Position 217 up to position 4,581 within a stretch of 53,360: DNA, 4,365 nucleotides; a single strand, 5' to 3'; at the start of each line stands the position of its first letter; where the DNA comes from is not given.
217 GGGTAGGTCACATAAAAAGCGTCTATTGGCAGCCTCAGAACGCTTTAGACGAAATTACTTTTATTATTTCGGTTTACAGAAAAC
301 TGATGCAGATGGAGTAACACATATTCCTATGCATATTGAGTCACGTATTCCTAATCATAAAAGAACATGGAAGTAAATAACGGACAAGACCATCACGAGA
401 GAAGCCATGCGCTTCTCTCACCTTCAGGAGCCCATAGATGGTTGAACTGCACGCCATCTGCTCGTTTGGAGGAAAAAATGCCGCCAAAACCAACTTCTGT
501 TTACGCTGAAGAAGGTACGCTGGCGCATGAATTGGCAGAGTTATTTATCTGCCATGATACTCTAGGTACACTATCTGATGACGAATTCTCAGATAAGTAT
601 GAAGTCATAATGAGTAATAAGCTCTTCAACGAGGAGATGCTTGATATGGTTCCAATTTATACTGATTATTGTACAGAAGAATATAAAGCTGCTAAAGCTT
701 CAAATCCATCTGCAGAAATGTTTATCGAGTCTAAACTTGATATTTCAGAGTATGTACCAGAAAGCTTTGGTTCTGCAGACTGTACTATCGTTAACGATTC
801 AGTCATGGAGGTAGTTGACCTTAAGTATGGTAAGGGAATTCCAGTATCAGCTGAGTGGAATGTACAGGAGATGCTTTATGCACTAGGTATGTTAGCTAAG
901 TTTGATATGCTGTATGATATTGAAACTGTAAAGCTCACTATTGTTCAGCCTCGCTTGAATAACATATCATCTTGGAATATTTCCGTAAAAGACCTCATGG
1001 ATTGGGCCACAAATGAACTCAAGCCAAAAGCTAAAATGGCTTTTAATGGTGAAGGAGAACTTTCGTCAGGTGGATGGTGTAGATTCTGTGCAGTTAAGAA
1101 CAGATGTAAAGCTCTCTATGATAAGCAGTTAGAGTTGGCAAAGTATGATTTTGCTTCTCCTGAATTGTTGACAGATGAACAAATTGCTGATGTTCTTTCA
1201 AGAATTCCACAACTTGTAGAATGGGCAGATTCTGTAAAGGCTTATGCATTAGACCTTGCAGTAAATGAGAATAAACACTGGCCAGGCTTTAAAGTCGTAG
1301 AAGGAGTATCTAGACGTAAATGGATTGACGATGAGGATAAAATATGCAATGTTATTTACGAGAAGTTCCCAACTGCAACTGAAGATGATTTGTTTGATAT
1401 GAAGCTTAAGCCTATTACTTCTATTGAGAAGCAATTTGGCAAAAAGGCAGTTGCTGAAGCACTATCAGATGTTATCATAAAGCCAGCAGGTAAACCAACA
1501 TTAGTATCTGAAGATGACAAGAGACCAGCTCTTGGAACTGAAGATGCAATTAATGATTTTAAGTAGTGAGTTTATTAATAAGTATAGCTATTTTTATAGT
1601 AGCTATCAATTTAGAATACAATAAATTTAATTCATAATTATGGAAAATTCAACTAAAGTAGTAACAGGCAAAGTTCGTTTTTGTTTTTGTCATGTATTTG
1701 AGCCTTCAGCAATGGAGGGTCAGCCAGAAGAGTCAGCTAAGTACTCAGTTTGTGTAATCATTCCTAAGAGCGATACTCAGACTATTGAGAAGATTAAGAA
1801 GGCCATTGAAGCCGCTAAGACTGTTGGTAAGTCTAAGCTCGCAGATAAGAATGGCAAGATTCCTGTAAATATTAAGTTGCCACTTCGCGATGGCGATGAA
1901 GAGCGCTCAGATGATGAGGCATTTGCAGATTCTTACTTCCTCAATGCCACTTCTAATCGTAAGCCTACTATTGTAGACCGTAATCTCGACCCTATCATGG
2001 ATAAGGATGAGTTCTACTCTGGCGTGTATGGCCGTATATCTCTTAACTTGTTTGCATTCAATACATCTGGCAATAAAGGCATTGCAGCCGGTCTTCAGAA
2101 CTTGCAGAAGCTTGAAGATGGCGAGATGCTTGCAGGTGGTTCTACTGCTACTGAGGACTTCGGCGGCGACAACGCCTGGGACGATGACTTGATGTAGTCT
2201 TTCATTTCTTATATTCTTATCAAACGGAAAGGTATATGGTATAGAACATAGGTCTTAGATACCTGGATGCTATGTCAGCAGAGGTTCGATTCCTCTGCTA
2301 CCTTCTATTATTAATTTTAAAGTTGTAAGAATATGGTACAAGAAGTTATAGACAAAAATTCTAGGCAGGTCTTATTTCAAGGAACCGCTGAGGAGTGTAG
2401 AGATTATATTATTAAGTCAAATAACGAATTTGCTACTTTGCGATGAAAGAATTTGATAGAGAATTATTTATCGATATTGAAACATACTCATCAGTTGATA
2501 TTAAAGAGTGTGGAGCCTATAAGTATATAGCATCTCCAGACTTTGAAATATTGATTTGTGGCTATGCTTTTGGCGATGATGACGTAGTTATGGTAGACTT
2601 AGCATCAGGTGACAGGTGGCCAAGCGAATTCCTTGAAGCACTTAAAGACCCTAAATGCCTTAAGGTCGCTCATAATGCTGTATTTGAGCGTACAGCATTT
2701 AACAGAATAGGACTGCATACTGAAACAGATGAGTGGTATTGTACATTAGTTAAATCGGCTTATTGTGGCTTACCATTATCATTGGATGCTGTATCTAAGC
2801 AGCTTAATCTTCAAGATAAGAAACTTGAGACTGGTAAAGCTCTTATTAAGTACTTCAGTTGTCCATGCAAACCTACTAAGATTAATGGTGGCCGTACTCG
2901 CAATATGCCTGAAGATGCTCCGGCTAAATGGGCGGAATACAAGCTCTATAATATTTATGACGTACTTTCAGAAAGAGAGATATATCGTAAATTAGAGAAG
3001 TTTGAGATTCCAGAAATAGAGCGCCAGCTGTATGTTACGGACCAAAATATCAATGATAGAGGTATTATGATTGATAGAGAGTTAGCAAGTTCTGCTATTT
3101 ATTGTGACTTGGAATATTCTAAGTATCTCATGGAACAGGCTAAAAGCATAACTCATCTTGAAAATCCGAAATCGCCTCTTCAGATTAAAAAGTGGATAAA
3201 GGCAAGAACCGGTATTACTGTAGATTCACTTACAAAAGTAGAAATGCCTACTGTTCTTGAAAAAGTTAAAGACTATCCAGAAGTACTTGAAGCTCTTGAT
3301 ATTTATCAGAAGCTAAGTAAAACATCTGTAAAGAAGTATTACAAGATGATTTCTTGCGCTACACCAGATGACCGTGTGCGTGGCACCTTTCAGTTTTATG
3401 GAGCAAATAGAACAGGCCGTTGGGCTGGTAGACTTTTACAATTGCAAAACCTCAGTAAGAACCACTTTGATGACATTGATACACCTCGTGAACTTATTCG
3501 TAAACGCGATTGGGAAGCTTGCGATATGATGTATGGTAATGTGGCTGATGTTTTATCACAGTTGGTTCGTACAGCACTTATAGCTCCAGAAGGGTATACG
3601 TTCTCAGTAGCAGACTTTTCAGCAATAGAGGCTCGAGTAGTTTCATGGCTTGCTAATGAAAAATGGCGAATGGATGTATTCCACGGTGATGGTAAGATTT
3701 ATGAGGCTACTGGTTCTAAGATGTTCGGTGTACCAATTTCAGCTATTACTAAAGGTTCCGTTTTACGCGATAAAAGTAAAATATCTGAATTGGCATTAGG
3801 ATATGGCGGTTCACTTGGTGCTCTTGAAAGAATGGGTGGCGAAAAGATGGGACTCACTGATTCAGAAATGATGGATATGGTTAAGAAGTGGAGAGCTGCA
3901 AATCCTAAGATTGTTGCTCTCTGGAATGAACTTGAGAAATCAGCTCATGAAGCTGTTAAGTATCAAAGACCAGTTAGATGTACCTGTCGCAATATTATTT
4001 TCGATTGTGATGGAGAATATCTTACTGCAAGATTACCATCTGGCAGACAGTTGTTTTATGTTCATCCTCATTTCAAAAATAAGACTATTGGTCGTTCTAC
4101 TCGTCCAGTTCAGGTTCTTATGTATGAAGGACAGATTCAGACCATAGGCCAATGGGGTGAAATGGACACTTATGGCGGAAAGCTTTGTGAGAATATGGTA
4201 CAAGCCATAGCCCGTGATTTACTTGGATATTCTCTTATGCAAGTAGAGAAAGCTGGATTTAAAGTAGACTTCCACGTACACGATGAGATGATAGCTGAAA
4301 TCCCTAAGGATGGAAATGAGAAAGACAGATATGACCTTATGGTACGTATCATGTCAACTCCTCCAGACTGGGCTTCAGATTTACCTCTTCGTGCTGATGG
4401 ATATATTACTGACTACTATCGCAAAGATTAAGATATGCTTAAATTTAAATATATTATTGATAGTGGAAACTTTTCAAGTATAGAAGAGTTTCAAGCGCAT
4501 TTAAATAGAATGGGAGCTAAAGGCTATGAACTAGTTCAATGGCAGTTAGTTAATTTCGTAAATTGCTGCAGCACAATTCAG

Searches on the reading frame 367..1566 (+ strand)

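Call 29: search_protein_families(library=pfam, proteins=[window:367-1566:+], max_evalue=0.01)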
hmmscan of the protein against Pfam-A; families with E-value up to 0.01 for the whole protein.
window:367-1566:+ (399 aa): 2 families
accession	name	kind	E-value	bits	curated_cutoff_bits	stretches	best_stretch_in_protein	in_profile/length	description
PF10926.14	DUF2800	-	9e-134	446.7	21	1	14-387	1-368/368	Protein of unknown function (DUF2800)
PF12705.13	PDDEXK_1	-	5.3e-08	33.5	22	1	17-248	2-247/247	PD-(D/E)XK nuclease superfamily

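Call 30: search_protein_families(library=phrogs, proteins=[window:367-1566:+], max_evalue=0.001)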
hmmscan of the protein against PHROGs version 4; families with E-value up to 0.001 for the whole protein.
window:367-1566:+ (399 aa): 2 families
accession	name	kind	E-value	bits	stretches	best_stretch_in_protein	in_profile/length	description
phrog_69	-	DNA, RNA and nucleotide metabolism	5.5e-123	412.6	1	4-399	77-474/501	exonuclease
phrog_3953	-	DNA, RNA and nucleotide metabolism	8.3e-28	98.3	1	6-214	5-174/186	exonuclease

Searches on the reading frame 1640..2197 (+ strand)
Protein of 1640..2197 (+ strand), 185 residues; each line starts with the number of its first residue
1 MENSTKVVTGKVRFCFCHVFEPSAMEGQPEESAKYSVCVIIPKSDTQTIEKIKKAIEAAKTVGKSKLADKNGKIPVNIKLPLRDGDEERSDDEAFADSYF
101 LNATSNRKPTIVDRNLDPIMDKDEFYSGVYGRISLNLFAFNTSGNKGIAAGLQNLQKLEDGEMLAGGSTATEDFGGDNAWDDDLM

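Call 29: search_protein_families(library=pfam, proteins=[window:1640-2197:+], max_evalue=0.01)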
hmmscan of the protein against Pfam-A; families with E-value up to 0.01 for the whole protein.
window:1640-2197:+ (185 aa): 1 family
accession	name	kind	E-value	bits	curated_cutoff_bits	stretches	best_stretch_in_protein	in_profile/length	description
PF10991.15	Enc34_ssDNA-bd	-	2.3e-67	226.5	26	1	5-184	1-175/176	Enterobacter phage Enc34, ssDNA-binding protein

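Call 30: search_protein_families(library=phrogs, proteins=[window:1640-2197:+], max_evalue=0.001)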
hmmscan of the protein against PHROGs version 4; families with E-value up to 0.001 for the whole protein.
window:1640-2197:+ (185 aa): 1 family
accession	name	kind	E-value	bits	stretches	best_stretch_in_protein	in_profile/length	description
phrog_112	-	DNA, RNA and nucleotide metabolism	5e-65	220.8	1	2-179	17-196/265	Gp2.5-like ssDNA binding protein and ssDNA annealing protein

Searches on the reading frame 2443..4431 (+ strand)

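Call 29: search_protein_families(library=pfam, proteins=[window:2443-4431:+], max_evalue=0.01)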
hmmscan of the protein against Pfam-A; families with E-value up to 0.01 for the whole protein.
window:2443-4431:+ (662 aa): 2 families
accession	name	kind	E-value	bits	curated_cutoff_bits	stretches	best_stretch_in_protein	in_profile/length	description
PF00476.26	DNA_pol_A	-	5.7e-21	75.3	34.3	1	230-504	19-265/381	DNA polymerase family A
PF01612.26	DNA_pol_A_exo1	-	0.00097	19.4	23.6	1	26-127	32-133/173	3'-5' exonuclease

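Call 30: search_protein_families(library=phrogs, proteins=[window:2443-4431:+], max_evalue=0.001)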
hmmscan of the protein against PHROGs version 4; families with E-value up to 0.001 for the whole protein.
window:2443-4431:+ (662 aa): 4 families
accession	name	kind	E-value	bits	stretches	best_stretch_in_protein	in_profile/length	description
phrog_17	-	DNA, RNA and nucleotide metabolism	1.5e-126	425.1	1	4-660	669-1231/1445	DNA polymerase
phrog_10285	-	DNA, RNA and nucleotide metabolism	9.5e-95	318.3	1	334-662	1-321/321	DNA polymerase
phrog_7766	-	DNA, RNA and nucleotide metabolism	9.1e-52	176.2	1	469-662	1-186/186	DNA polymerase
phrog_403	-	DNA, RNA and nucleotide metabolism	0.00056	19.9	0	113-188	191-250/321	DNA polymerase exonuclease subunit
